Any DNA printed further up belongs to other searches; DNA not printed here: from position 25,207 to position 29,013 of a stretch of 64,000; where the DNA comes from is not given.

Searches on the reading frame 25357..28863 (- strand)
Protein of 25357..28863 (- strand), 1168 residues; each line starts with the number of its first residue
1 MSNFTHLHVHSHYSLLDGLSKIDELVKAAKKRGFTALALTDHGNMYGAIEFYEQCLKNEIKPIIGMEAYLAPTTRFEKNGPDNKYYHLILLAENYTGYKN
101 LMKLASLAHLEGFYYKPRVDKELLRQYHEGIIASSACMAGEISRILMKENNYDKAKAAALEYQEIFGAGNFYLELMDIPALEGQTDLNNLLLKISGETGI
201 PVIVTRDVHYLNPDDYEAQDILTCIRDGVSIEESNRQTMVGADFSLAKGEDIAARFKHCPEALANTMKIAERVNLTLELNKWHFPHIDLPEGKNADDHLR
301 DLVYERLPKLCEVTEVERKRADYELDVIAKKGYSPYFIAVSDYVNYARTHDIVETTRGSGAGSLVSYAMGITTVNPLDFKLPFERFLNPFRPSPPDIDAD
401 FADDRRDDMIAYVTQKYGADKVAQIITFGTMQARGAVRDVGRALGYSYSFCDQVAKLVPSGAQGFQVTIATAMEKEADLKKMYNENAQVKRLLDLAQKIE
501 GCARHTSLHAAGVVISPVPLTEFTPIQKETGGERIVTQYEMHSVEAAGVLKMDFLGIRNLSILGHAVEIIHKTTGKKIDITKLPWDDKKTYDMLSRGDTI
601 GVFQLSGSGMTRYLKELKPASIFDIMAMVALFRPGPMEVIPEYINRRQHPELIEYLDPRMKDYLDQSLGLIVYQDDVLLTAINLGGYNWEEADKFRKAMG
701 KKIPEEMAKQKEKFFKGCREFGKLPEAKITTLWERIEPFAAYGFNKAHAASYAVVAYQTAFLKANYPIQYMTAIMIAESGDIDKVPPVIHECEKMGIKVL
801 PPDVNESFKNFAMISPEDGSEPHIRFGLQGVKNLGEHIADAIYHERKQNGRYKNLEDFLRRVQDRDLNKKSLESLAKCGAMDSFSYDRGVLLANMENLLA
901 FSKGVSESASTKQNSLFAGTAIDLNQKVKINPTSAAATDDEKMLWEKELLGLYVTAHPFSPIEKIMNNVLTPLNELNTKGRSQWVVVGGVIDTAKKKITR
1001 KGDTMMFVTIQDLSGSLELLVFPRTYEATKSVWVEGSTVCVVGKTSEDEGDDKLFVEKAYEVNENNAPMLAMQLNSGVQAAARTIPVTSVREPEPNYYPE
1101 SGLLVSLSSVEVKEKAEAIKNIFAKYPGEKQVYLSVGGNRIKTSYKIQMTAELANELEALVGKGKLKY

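Call 10: search_protein_families(library=pfam, proteins=[window:25357-28863:-], max_evalue=0.001)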
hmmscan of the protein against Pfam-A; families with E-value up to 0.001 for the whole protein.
window:25357-28863:- (1168 aa): 6 families
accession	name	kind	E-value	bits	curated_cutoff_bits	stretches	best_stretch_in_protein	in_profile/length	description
PF07733.18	DNA_pol3_alpha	-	3.8e-93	312.3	23.9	1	298-556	2-260/260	Bacterial DNA polymerase III alpha NTPase domain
PF02811.25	PHP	-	8.1e-64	215.3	26.4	1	6-177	1-163/164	PHP domain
PF17657.6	DNA_pol3_finger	-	6.1e-52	175.7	22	1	559-720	1-164/166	Bacterial DNA polymerase III alpha subunit finger domain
PF14579.12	HHH_6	-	1.3e-28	99.5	25.6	1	796-889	1-88/90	Helix-hairpin-helix motif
PF01336.31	tRNA_anti-codon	-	4.2e-09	36.7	27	1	985-1058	1-71/75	OB-fold nucleic acid binding domain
PF12836.13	HHH_3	-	0.00099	19.6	27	0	828-860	16-48/65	Helix-hairpin-helix motif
